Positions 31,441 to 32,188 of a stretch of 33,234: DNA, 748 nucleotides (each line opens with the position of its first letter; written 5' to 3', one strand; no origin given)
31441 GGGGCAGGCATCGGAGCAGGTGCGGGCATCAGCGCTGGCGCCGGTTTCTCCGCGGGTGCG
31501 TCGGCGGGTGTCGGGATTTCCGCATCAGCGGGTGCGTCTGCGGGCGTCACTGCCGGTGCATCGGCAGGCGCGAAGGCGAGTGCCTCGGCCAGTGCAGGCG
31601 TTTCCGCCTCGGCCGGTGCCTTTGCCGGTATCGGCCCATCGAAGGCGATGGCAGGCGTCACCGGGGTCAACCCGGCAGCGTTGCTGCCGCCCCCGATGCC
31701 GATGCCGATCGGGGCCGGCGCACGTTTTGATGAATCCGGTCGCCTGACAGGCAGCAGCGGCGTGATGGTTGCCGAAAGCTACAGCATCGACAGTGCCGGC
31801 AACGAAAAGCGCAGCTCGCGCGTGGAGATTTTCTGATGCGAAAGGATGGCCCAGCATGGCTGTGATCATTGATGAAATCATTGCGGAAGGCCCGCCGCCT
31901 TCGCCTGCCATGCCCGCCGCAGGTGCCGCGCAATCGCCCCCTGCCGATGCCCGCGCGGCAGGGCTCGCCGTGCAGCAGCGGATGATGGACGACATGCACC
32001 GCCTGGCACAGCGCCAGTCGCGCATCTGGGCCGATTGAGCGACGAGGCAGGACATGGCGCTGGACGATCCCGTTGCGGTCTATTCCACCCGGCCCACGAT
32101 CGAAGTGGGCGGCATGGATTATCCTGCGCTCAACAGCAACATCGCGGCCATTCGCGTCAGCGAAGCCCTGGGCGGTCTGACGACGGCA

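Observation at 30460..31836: Tube-initiator-like protein carrying ~170 aa of Ala/Gly/Ser low-complexity sequence where relatives carry a LysM domain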

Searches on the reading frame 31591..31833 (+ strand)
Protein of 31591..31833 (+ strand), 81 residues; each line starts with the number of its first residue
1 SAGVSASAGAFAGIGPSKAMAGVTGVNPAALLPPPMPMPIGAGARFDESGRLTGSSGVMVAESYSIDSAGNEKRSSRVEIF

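Call 43: search_solved_structures(query=A4, max_evalue=10, show_alignments=3)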
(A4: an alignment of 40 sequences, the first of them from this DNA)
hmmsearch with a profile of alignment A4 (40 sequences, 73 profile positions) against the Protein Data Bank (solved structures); distinct sequences matched with E-value up to 10: 4.
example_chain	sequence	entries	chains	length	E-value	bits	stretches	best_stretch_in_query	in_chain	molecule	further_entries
9ifo_A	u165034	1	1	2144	0.00015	25.1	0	33-68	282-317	Teneurin-Like Protein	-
9pt5_A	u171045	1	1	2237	0.00024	24.4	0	33-68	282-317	Teneurin-like protein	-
2wdw_A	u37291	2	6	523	0.14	15.5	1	25-52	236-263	PUTATIVE HEXOSE OXIDASE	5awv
1nyk_A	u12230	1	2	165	0.87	13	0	15-38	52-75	Rieske iron-sulfur protein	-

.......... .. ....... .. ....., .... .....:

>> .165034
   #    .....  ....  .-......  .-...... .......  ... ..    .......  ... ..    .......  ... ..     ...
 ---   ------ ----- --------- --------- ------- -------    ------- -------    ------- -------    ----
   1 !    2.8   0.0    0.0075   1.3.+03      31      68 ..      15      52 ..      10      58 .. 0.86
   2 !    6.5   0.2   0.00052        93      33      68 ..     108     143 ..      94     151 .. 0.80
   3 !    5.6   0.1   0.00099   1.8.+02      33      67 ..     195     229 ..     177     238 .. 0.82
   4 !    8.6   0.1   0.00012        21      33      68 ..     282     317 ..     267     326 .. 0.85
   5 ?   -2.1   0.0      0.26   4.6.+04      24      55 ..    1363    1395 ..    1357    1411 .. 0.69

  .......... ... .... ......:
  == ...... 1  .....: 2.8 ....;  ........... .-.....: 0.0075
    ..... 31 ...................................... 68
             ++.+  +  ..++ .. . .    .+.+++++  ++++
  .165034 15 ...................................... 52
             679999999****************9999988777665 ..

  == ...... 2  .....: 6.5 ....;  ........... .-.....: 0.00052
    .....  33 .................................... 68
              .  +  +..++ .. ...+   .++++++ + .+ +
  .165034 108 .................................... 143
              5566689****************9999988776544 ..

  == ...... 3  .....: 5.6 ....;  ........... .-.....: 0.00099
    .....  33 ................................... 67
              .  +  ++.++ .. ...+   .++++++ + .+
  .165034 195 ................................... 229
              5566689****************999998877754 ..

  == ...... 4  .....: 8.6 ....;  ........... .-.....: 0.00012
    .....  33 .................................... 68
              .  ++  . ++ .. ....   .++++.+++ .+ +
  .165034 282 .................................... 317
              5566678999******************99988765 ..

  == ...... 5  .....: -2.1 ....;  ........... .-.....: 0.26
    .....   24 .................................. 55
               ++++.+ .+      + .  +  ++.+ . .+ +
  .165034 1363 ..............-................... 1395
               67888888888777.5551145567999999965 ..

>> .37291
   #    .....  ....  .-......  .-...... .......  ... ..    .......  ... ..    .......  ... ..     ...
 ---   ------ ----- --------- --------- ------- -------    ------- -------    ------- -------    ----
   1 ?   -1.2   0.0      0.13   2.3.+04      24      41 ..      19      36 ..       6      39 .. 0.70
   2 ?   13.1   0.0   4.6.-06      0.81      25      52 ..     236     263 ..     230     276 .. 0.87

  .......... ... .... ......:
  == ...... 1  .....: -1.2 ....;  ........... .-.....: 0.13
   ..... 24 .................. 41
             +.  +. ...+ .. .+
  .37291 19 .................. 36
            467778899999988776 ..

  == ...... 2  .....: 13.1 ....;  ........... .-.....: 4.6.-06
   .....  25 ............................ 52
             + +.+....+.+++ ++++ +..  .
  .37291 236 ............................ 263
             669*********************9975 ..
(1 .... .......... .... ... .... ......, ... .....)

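Call 51: search_protein_representatives(alignment_id=A4)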
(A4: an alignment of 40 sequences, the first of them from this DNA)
Query: 40 sequences, 73 profile positions. Proteins with E-value up to 0.001 (for the whole library): 148; up to 1e-10: 36; up to 1e-30: 0. The best 148 are listed.
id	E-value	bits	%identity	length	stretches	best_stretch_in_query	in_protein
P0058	2.6e-24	101.2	-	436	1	1-73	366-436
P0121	1.5e-23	98.8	-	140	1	1-73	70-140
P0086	1.7e-23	98.6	-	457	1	1-72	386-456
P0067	5.5e-23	97.0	-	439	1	1-72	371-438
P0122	1.8e-22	95.4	-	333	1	1-73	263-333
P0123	2.9e-22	94.7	-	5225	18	33-68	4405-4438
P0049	9.6e-22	93.0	-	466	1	1-73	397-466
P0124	1.1e-21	92.8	-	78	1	1-68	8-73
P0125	1.9e-21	92.0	-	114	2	1-73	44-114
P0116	2.9e-21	91.4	-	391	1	1-72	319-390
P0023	4.0e-21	91.0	-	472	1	1-72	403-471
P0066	4.5e-21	90.8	-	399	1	1-72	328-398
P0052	1.5e-20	89.1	-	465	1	1-73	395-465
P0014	1.6e-20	89.1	-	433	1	1-64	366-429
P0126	4.7e-20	87.6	-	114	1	1-67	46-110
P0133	1.7e-15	73.0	-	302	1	1-65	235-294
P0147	2.7e-09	53.1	-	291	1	1-59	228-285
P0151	1.0e-08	51.3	-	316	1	1-71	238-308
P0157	2.4e-08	50.0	-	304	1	1-67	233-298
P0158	2.6e-08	50.0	-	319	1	1-71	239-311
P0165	2.6e-07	46.8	-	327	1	1-70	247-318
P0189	3.2e-06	43.3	-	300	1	1-71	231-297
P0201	2.3e-05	40.5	-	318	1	1-70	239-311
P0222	9.8e-05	38.5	-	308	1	1-70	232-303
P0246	6.3e-04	35.9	-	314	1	1-68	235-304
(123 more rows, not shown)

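Call 56: search_protein_families(library=pfam, proteins=[P0147, P0133, P0189, P0157, P0222, P0201, P0158, P0151, P0165, P0246], max_evalue=10)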
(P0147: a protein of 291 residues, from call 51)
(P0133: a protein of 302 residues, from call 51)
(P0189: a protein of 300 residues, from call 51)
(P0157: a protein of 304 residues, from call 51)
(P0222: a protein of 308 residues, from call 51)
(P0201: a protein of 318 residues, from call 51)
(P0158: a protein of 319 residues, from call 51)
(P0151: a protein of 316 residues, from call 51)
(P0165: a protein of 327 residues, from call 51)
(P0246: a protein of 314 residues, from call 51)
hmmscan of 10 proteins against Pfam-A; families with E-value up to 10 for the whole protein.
P0147 (291 aa): 2 families
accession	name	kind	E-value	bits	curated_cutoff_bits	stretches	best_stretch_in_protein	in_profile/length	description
PF19266.4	CIS_tube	-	6.4e-17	62.2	27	1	11-133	16-151/158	Contractile injection system tube protein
PF06995.16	Phage_P2_GpU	-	0.084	13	27.5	1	93-130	77-116/120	Phage P2 GpU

P0133 (302 aa): 2 families
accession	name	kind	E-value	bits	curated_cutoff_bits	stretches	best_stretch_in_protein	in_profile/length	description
PF19266.4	CIS_tube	-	6.9e-17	62.1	27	1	19-143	22-148/158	Contractile injection system tube protein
PF17724.6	DUF5568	-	0.19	11.9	32.4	1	214-265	94-141/185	Family of unknown function (DUF5568)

P0189 (300 aa): 1 family
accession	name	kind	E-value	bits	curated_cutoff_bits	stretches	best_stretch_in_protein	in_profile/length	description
PF19266.4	CIS_tube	-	1.3e-16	61.1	27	1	13-136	16-149/158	Contractile injection system tube protein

P0157 (304 aa): 1 family
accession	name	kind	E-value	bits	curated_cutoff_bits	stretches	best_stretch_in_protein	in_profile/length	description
PF19266.4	CIS_tube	-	6.9e-20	71.8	27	1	15-141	18-150/158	Contractile injection system tube protein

P0222 (308 aa): 1 family
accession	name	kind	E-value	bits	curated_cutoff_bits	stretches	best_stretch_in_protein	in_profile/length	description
PF19266.4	CIS_tube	-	6.1e-19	68.7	27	1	16-135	18-151/158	Contractile injection system tube protein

P0201 (318 aa): 2 families
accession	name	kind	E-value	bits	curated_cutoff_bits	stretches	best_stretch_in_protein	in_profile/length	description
PF19266.4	CIS_tube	-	3.8e-23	82.4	27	1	17-138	19-149/158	Contractile injection system tube protein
PF09203.16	MspA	-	0.065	13.5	22.9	1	204-301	37-136/179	MspA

P0158 (319 aa): 1 family
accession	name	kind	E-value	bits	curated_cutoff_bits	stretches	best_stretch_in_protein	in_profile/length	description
PF19266.4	CIS_tube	-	1.6e-21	77.1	27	1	16-141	18-152/158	Contractile injection system tube protein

P0151 (316 aa): 2 families
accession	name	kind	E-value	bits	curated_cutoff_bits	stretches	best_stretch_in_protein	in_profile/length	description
PF19266.4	CIS_tube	-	6.5e-21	75.2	27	1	12-138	16-151/158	Contractile injection system tube protein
PF06995.16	Phage_P2_GpU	-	0.091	12.9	27.5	1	43-136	30-117/120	Phage P2 GpU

P0165 (327 aa): 2 families
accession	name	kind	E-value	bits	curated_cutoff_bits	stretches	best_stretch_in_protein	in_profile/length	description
PF19266.4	CIS_tube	-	4.4e-23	82.2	27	1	18-138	18-151/158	Contractile injection system tube protein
PF06995.16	Phage_P2_GpU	-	0.0024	17.9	27.5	1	49-136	34-117/120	Phage P2 GpU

P0246 (314 aa): 2 families
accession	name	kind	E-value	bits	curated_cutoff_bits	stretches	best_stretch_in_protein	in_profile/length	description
PF19266.4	CIS_tube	-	2e-22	80.1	27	1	16-140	19-152/158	Contractile injection system tube protein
PF20841.2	NtrZ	-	0.36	11.6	27.7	0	191-214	28-51/78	NtrZ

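Call 60: list_cluster_members(proteins=[P0133, P0147, P0189, P0157, P0201, P0165, P0119, P0117, P0089, P0085])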
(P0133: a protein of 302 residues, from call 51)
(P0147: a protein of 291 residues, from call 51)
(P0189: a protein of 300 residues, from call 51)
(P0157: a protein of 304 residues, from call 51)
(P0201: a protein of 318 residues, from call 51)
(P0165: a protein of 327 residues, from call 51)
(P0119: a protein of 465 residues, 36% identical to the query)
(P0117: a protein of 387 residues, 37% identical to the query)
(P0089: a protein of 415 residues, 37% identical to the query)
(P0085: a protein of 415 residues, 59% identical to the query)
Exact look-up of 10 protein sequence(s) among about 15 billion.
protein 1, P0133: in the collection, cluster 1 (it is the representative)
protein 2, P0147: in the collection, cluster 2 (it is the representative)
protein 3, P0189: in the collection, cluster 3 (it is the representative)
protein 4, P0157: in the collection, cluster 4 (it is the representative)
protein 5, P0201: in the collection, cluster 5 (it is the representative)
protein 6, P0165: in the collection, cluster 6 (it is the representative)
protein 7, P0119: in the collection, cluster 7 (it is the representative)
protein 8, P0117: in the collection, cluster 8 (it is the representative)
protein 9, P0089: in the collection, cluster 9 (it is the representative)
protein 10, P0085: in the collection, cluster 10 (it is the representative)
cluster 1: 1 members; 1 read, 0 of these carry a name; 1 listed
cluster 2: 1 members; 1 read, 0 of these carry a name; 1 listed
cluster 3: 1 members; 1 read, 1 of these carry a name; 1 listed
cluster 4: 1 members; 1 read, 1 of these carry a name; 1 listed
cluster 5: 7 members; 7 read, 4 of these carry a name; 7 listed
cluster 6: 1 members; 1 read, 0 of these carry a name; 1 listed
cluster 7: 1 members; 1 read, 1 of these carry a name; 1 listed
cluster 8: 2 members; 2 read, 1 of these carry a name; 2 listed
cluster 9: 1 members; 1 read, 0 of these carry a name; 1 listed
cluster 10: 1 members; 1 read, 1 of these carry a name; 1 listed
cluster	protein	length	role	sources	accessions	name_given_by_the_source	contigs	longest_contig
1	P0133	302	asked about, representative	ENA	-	-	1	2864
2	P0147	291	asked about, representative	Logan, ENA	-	-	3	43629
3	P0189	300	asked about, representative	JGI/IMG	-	hypothetical protein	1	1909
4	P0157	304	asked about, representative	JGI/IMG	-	hypothetical protein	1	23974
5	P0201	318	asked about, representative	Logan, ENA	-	-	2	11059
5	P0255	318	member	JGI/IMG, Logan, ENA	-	hypothetical protein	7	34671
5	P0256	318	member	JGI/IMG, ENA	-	hypothetical protein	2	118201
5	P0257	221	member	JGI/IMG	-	hypothetical protein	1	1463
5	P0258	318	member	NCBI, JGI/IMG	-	hypothetical protein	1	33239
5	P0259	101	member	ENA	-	-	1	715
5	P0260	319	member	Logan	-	-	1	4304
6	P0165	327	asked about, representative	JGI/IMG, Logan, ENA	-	-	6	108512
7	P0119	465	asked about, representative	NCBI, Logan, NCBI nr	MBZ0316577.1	MAG: hypothetical protein K8L91_09175 [Anaerolineae bacterium] | hypothetical protein [Anaerolineae bacterium]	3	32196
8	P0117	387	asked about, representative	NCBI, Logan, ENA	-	-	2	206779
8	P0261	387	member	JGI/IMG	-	hypothetical protein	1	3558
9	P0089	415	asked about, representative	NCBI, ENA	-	-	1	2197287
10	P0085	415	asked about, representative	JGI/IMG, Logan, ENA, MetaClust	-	\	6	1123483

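Call 66: predict_structure(alignment_id=A5)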
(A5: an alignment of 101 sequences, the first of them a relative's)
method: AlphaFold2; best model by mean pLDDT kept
length: 302 residues; sequences in the alignment: 101
mean_pLDDT: 75.8   pTM: 0.52
mean pLDDT of the five models: 75.8, 75.4, 75.0, 74.9, 74.2
residues with pLDDT >= 90: 115; 70-90: 78; 50-70: 56; < 50: 53
segments of 3 or more residues with pLDDT < 50: 149-163, 208-226, 292-302
pLDDT, mean of each block of 10 residues (from residue 1): 78 92 93 80 67 69 94 96 96 92 93 95 97 98 74 46 65 90 87 77 63 43 47 48 55 73 78 81 64 47 44
secondary structure, 60 per line:
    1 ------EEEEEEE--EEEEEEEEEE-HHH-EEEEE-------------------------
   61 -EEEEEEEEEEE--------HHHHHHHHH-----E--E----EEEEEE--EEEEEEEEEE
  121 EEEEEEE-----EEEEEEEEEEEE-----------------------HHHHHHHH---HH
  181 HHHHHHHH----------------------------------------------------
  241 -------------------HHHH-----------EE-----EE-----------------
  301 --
elements in order: E7-13 E16-25 E31-35 E62-72 H81-89 E103-108 E111-127 E133-144 H168-175 H179-188 H260-263

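Call 68: fold_search(model_id=the predicted structure, library=pdb)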
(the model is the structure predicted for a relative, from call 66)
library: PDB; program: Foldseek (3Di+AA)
matches with E <= 10: 492; with E <= 0.001: 13
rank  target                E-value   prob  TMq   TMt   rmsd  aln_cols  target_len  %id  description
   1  9gtp_M                1.0e-09  1.00  0.37  0.48  13.9       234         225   20  Cryo-EM structure of a contractile injection system in Streptomyces coelicolor, the baseplate complex in extended stat (released 2025-06-18)
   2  7b5h_AK               1.0e-09  1.00  0.35  0.45  15.3       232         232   19  Cryo-EM structure of the contractile injection system base plate from Anabaena PCC7120 (released 2022-02-23)
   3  7aeb_M                2.9e-09  1.00  0.37  0.48  15.3       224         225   17  Cryo-EM structure of an extracellular contractile injection system in marine bacterium Algoriphagus machipongonensis,  (released 2022-02-16)
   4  6rbk_A                8.2e-09  1.00  0.38  0.49  12.7       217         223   21  Cryo-EM structure of the anti-feeding prophage (AFP) baseplate in extended state, 3-fold symmetrised (released 2019-04-24)
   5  6j0n_b                1.0e-08  1.00  0.38  0.50  12.9       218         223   19  Cryo-EM Structure of an Extracellular Contractile Injection System, baseplate in extended state, refined in C6 symmetr (released 2019-04-10)
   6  9qgl_7A               3.9e-08  1.00  0.36  0.47   4.9       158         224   17  Cryo-EM structure of the PlPVC1 baseplate, 6-fold symmetrized (C6), in extended state (released 2025-10-29)
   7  6rao_G                4.9e-08  1.00  0.37  0.49   4.7       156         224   21  Cryo-EM structure of the anti-feeding prophage (AFP) baseplate, 6-fold symmetrised (released 2019-04-17)
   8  8kea_P                5.1e-07  1.00  0.37  0.39   6.2       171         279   13  Cyanophage A-1(L) baseplate-initiators (released 2024-04-10)
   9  8kea_R                1.1e-06  1.00  0.36  0.39   6.3       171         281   14  Cyanophage A-1(L) baseplate-initiators (released 2024-04-10)
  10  9vzk_2                1.0e-04  1.00  0.35  0.56   7.1       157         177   14  Cryo-EM structure of bacteriophage P1 baseplate in C3 (released 2025-10-22)
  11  9ay5_G                3.5e-04  1.00  0.35  0.63   3.6       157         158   14  Tail-Baseplate of P1 bacteriophage (released 2025-09-10)
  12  9g8s_S                3.5e-04  1.00  0.30  0.44   6.0       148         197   13  C3 reconstruction of extended phiCD508 needle (released 2025-04-09)
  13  6u5b_g                5.9e-04  1.00  0.32  0.34   5.7       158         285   11  CryoEM Structure of Pyocin R2 - precontracted - baseplate (released 2020-04-15)
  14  9gb2_S                1.2e-03  1.00  0.26  0.36   7.2       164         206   12  Extended phiCD508 baseplate (released 2025-03-26)
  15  8fqc_U1               4.9e-03  0.99  0.26  0.20  16.1       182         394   16  Structure of baseplate with receptor binding complex of Agrobacterium phage Milano (released 2024-01-31)
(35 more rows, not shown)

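Call 69: find_homologous_proteins(query=P0165, max_evalue=1e-10)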
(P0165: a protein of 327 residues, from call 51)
Query P0165 (327 aa): 449 proteins with E <= 1e-10 among 8000 candidates; the best 120 are listed.
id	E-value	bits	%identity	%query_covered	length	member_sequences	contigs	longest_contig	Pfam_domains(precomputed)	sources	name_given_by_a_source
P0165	3.8e-197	672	100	100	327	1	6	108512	PF19266.5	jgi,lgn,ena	-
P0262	1.8e-104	367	59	98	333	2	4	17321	PF19266.5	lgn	-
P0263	4.6e-95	336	54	98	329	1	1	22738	PF19266.5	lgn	-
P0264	1.7e-94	335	55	98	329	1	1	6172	PF19266.5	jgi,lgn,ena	-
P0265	3.3e-91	324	52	98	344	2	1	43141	PF19266.5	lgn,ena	-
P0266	5.5e-91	323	44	97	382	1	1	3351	PF19266.5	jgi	jgi:hypothetical protein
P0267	2.7e-89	318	45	99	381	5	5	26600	PF19266.5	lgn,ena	-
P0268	1.1e-88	316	44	97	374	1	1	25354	PF19266.5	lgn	-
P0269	3.3e-88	314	49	98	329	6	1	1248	PF19266.5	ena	-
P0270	4.6e-88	314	49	99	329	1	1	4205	PF19266.5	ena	-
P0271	4.8e-88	313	45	97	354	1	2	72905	PF19266.5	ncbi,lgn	-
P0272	5.1e-87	310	48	98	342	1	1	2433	PF19266.5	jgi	jgi:hypothetical protein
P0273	9.4e-86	306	53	98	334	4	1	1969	PF19266.5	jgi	jgi:hypothetical protein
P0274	2.8e-85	304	46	99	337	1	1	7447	PF19266.5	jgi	-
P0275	4.5e-85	304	51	94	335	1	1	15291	PF19266.5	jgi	jgi:Contractile injection system tube protein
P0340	4.8e-77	277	44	97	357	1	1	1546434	PF19266.5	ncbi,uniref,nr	ncbi:CIS tube protein [Leptolyngbya ohadii]|uniref:CIS tube protein n=1 Tax=Leptolyngbya ohadii TaxI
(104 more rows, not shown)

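Call 70: find_encoding_contigs(protein=P0165, flank=10000, max_places=1)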
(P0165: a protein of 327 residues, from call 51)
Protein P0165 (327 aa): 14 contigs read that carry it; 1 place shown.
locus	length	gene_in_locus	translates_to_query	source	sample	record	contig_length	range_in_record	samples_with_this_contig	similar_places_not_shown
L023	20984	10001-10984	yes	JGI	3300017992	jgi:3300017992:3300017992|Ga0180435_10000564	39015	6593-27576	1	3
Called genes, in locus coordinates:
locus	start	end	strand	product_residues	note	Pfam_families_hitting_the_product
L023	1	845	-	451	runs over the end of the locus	PF03219:TLC (weak), PF07690:MFS_1, PF03219:TLC (weak)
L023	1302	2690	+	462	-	PF00072:Response_reg (faint), PF00158:Sigma54_activat, PF14532:Sigma54_activ_2, PF25601:AAA_lid_14, PF02954:HTH_8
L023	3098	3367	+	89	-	PF11950:DUF3467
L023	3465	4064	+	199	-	PF14065:Pvc16_N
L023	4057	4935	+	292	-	-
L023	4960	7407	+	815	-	PF04984:Phage_sheath_1, PF17482:Phage_sheath_1C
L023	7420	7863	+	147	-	PF06841:Phage_T4_gp19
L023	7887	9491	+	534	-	-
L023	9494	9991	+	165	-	PF06841:Phage_T4_gp19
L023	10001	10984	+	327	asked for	PF19266:CIS_tube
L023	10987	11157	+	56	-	-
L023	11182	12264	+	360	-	PF05954:Phage_GPD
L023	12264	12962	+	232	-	PF04717:Phage_base_V, PF20093:DUF6484 (weak)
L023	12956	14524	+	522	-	-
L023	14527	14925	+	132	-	PF04965:GPW_gp25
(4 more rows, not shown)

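Call 71: find_encoding_contigs(protein=P0340, flank=10000, max_places=1)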
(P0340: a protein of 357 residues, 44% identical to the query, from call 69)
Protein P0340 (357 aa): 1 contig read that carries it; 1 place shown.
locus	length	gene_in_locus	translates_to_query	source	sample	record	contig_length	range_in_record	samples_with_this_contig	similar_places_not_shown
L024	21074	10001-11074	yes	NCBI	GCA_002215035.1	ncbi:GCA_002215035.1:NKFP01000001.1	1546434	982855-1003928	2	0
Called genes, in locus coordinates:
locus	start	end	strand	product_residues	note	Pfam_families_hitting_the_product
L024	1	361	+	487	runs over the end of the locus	PF04151:PPC (faint), PF00353:HemolysinCabind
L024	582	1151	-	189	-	PF08281:Sigma70_r4_2 (faint), PF00196:GerE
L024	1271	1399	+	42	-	-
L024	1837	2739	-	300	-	-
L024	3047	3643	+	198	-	PF14065:Pvc16_N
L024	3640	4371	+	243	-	-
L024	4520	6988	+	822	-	PF04984:Phage_sheath_1, PF17482:Phage_sheath_1C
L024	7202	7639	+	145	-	PF06841:Phage_T4_gp19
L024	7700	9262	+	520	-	PF17482:Phage_sheath_1C (faint)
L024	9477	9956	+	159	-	PF06841:Phage_T4_gp19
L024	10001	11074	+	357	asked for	PF19266:CIS_tube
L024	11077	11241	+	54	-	-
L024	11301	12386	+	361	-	PF05954:Phage_GPD (weak)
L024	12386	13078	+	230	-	PF04717:Phage_base_V, PF20093:DUF6484 (weak)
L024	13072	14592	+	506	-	-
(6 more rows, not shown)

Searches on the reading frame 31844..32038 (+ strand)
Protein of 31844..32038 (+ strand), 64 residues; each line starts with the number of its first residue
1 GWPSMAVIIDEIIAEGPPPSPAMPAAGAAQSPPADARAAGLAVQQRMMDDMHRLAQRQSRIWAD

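Call 3: search_protein_families(library=pfam, proteins=[window:31844-32038:+], max_evalue=0.01)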
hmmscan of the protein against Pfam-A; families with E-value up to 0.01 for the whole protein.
window:31844-32038:+ (64 aa): 0 families

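Call 4: search_protein_families(library=ncbifam, proteins=[window:31844-32038:+], max_evalue=0.01)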
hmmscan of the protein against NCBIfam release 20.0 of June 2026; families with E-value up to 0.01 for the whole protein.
window:31844-32038:+ (64 aa): 0 families

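Call 86: search_solved_structures(query=window:31844-32035:+, max_evalue=10, show_alignments=2)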
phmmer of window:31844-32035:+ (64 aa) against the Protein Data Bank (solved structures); distinct sequences matched with E-value up to 10: 8.
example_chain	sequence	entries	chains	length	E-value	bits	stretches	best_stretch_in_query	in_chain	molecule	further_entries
5mcs_A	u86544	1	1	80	0.063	17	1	13-40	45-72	Lipoprotein cytochrome c, 1 heme-binding site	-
6u97_A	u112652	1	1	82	0.064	17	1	13-40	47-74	Lipoprotein cytochrome c, 1 heme-binding site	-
3cu4_A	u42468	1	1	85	0.07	16.9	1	13-40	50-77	Cytochrome c family protein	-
3dp5_A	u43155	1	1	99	0.087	16.6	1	13-40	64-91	Cytochrome c family protein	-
4v6i_Bv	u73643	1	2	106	0.42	14.4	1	9-46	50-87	60S acidic ribosomal protein (P2)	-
4uqf_A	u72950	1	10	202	1.5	12.7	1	32-62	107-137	GTP cyclohydrolase 1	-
8azw_H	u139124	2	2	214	1.6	12.6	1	10-40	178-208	eL19 (60S ribosomal protein L19) | Ribosomal protein L19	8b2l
8q05_Z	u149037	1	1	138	9.7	10.1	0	19-59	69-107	CsLinker (alpha3-alpha4)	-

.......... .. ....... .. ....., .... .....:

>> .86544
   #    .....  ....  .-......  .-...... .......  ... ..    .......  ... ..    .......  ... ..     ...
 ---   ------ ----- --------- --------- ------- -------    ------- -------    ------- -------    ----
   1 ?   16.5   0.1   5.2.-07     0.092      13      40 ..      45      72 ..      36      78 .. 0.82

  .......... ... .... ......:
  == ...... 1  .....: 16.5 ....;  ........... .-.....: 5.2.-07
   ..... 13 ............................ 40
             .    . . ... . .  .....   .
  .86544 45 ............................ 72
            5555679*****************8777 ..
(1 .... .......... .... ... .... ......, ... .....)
